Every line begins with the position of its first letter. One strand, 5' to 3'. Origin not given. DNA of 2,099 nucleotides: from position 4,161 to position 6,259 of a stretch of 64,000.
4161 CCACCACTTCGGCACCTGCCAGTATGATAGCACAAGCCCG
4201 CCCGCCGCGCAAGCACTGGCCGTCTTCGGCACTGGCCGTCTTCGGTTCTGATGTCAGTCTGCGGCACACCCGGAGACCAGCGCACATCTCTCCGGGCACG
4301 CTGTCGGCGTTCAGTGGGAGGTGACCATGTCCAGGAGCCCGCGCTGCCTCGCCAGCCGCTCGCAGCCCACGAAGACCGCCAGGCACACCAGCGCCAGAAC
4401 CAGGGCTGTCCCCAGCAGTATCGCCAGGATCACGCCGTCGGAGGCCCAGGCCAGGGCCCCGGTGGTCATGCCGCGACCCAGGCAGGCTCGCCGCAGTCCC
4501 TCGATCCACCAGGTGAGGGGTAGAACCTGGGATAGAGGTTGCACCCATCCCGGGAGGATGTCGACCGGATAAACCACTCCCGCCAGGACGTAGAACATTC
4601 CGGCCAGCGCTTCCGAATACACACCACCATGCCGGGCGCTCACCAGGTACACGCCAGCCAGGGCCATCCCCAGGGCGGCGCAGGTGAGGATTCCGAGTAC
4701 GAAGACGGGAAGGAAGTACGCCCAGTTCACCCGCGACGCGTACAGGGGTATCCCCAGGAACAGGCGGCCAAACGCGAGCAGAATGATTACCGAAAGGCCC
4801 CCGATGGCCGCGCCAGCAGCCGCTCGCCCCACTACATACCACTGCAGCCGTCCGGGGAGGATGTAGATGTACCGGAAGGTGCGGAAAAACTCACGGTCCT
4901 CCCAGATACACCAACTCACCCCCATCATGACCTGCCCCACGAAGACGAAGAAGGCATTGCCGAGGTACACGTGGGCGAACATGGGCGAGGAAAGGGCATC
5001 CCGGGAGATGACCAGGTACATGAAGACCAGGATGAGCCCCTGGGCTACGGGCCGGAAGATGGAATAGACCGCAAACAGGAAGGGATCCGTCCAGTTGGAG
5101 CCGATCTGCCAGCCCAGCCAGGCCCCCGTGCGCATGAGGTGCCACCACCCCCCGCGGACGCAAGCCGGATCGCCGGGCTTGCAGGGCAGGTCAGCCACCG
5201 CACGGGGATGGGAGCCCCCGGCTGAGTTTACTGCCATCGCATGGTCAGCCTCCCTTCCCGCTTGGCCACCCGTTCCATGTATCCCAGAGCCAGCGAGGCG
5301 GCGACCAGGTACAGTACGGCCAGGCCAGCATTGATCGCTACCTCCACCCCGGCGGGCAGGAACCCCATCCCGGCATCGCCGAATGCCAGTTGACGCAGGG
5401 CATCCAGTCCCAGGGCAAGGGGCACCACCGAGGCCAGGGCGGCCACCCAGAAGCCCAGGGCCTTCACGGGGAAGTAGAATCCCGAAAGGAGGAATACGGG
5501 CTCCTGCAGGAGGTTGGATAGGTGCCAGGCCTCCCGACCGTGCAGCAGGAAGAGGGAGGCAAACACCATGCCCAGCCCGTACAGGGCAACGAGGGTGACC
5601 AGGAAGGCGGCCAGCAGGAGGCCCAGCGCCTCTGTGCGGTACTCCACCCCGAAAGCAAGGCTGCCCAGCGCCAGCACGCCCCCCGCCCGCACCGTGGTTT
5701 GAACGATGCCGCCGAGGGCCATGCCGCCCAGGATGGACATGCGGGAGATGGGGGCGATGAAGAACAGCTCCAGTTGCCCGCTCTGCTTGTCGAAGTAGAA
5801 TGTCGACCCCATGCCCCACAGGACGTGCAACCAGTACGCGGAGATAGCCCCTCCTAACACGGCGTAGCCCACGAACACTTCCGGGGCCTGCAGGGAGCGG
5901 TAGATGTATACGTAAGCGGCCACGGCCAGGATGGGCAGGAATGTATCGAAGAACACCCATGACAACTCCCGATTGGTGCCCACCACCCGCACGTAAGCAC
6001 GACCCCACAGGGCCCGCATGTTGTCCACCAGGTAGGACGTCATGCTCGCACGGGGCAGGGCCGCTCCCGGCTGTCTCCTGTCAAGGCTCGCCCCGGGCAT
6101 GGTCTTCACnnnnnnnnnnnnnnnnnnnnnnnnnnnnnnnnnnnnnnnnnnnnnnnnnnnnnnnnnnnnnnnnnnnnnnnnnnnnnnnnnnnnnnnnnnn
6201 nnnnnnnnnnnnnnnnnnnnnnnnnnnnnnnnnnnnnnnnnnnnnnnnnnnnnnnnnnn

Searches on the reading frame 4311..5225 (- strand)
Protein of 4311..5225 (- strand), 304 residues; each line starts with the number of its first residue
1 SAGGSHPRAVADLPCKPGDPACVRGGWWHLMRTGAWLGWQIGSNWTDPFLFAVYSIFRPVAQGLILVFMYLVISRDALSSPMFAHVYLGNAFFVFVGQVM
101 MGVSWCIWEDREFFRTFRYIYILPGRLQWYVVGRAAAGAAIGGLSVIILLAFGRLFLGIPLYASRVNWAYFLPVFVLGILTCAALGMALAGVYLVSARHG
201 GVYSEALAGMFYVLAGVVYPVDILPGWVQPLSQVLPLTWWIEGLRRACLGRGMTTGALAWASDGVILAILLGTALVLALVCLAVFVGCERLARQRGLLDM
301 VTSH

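Call 7: search_protein_families(library=pfam, proteins=[window:4311-5225:-])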
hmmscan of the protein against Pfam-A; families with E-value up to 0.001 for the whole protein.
window:4311-5225:- (304 aa): 2 families
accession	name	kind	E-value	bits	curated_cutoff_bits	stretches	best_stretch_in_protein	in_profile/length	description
PF01061.29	ABC2_membrane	-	2.4e-15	57.1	26.9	1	43-246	13-208/211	ABC-2 type transporter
PF12698.13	ABC2_membrane_3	-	6.9e-07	29.1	31.6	1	81-279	158-343/347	ABC-2 family transporter protein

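Call 42: search_protein_families(library=ncbifam, proteins=[window:4311-5225:-], max_evalue=0.00001)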
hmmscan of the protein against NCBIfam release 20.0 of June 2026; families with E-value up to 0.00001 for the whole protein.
window:4311-5225:- (304 aa): 1 family
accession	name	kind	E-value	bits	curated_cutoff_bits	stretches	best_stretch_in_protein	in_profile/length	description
TIGR01247.1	drrB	subfamily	5.3e-09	36.1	223.05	1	93-278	58-232/236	daunorubicin resistance ABC transporter membrane protein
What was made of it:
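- The downstream genes encode an exporter, not a biosynthetic pathway (calls 7, 42).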

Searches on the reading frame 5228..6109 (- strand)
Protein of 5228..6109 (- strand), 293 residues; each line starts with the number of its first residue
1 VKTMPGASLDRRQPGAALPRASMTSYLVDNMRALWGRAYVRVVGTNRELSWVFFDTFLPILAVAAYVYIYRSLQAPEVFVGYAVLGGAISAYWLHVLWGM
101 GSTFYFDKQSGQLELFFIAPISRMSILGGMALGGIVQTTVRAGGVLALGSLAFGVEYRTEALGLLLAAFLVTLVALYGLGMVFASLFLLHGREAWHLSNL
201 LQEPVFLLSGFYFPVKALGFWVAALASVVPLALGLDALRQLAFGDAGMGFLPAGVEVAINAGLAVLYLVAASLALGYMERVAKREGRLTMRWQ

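Call 7: search_protein_families(library=pfam, proteins=[window:5228-6109:-])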
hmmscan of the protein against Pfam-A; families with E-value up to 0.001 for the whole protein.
window:5228-6109:- (293 aa): 2 families
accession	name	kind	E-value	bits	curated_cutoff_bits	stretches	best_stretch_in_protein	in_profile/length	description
PF01061.29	ABC2_membrane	-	9.8e-11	42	26.9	1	53-242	22-210/211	ABC-2 type transporter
PF12698.13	ABC2_membrane_3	-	0.0001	22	31.6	1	79-272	159-346/347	ABC-2 family transporter protein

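Call 42: search_protein_families(library=ncbifam, proteins=[window:5228-6109:-], max_evalue=0.00001)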
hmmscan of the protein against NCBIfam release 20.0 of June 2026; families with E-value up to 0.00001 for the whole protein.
window:5228-6109:- (293 aa): 1 family
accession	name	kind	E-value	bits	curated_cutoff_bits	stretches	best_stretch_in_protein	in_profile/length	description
TIGR01247.1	drrB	subfamily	1.3e-13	51.1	223.05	1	86-273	52-234/236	daunorubicin resistance ABC transporter membrane protein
